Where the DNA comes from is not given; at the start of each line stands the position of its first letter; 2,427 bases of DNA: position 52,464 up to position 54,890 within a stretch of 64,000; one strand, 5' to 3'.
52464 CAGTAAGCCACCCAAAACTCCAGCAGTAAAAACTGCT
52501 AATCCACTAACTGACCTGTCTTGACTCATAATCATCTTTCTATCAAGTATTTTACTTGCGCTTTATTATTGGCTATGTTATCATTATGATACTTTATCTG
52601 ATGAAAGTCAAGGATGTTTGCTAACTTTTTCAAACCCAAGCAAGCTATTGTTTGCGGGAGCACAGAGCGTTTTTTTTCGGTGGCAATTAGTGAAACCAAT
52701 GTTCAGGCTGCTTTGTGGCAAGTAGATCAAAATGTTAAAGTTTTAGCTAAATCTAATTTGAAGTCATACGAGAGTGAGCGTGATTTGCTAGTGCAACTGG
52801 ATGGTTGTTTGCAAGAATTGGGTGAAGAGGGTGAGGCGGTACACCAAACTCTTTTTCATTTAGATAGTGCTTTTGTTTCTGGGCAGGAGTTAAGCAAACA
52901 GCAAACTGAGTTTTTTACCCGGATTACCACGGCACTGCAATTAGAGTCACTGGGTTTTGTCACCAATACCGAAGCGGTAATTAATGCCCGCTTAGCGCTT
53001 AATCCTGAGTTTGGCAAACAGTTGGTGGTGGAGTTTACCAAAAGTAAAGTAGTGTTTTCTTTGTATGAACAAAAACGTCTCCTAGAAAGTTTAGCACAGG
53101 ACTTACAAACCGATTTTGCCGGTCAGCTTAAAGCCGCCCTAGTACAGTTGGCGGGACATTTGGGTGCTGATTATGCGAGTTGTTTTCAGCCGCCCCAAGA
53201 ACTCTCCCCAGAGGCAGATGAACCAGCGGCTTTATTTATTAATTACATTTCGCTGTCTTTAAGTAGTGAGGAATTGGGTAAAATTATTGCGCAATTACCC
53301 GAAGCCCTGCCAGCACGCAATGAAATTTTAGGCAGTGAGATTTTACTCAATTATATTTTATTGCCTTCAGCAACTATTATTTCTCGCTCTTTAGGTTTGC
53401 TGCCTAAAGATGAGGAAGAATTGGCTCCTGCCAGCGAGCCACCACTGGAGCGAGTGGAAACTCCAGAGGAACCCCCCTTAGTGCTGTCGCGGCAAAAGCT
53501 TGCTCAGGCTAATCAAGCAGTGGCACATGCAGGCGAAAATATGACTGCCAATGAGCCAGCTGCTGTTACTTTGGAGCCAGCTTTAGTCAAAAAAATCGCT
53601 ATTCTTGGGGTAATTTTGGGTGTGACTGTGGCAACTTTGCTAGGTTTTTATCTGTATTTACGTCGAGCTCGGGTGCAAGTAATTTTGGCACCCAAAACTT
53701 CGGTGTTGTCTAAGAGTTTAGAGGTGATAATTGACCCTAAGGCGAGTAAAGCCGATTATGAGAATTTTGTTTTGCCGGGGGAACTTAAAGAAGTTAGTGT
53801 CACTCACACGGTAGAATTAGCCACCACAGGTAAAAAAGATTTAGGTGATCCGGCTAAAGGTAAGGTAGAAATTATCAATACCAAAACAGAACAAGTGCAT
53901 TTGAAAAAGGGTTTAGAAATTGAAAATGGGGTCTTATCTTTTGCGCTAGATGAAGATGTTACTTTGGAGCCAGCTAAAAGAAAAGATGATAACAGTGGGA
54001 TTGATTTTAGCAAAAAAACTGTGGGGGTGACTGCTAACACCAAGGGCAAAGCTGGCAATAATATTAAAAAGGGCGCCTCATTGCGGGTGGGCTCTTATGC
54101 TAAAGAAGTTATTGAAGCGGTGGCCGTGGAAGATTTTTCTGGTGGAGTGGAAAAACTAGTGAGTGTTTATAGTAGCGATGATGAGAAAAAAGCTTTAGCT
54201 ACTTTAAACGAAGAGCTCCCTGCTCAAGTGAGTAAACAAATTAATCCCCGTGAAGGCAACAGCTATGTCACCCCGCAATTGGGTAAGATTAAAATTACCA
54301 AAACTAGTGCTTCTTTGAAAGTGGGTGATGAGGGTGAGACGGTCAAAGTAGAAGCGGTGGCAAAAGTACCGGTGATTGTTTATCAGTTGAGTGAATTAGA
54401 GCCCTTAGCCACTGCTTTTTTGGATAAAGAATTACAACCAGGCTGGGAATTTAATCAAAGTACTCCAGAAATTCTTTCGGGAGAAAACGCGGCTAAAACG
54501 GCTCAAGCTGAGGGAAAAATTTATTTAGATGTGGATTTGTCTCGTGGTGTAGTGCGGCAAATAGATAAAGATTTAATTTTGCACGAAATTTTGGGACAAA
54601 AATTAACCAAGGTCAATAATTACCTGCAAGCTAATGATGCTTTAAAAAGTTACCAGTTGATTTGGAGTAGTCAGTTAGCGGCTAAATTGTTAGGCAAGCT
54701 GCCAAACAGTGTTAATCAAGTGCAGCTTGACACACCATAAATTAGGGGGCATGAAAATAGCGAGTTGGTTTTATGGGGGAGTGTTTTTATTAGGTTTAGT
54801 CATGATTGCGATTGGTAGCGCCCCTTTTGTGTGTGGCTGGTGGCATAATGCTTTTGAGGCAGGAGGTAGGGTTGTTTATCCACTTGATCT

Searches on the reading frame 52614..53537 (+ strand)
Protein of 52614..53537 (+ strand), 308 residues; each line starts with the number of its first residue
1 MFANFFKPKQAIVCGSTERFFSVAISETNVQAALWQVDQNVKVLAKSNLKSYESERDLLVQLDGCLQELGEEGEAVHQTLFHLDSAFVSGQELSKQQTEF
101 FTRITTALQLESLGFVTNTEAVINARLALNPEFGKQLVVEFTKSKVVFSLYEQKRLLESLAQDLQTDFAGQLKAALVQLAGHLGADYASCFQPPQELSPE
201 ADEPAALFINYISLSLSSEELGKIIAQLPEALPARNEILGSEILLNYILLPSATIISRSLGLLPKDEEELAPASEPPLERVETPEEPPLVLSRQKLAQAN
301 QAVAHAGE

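Call 87: predict_structure(protein=window:52614-53537:+)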
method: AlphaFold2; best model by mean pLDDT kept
length: 308 residues; sequences in the alignment: 1
mean_pLDDT: 38.8   pTM: 0.23
mean pLDDT of the five models: 38.8, 37.0, 36.8, 32.6, 32.2
residues with pLDDT >= 90: 0; 70-90: 0; 50-70: 25; < 50: 283
segments of 3 or more residues with pLDDT < 50: 1-66, 71-73, 75-93, 95-97, 103-279, 284-287, 303-308
pLDDT, mean of each block of 10 residues (from residue 1): 25 28 32 38 42 38 48 48 40 49 46 32 31 29 28 36 37 41 33 32 38 40 46 38 41 34 41 46 48 54 46
secondary structure, 60 per line:
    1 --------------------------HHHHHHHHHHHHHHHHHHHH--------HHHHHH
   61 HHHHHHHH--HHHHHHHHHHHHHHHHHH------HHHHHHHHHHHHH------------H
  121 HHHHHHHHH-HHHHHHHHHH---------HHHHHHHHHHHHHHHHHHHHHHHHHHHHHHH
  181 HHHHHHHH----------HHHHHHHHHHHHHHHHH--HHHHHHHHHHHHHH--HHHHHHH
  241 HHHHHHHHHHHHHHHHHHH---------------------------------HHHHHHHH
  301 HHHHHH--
elements in order: H27-46 H55-68 H71-88 H95-107 H120-129 H131-140 H150-188 H199-215 H218-231 H234-259 H293-306

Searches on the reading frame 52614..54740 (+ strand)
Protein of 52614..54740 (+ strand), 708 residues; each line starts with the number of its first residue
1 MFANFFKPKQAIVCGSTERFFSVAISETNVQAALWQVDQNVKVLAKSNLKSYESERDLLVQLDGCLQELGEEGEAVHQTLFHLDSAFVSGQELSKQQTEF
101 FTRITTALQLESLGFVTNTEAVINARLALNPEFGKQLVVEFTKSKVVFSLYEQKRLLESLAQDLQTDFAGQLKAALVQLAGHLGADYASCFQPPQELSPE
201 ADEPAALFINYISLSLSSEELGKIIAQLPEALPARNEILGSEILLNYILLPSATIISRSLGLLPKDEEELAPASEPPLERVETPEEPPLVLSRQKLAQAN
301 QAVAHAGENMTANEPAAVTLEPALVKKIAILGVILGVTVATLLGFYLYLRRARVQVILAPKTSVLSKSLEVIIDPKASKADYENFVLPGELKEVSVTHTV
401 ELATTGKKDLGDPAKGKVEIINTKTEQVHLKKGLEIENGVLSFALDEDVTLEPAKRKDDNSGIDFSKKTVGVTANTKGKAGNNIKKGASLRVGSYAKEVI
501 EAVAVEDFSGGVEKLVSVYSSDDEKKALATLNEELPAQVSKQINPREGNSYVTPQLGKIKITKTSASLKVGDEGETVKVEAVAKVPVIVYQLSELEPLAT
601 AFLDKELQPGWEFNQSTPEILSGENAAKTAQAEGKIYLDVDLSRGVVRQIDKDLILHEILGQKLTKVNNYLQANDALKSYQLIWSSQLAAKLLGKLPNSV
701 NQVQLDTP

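Call 7: search_protein_families(library=pfam, proteins=[window:52614-54740:+], max_evalue=0.1)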
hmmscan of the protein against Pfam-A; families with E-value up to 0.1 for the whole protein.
window:52614-54740:+ (708 aa): 0 families

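Call 8: search_protein_families(library=ncbifam, proteins=[window:52614-54740:+], max_evalue=1)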
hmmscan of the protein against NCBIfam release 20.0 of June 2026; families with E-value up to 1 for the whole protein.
window:52614-54740:+ (708 aa): 0 families

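Call 52: search_solved_structures(query=window:52614-54740:+, max_evalue=1)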
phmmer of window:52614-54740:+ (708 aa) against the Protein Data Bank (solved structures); distinct sequences matched with E-value up to 1: 0.
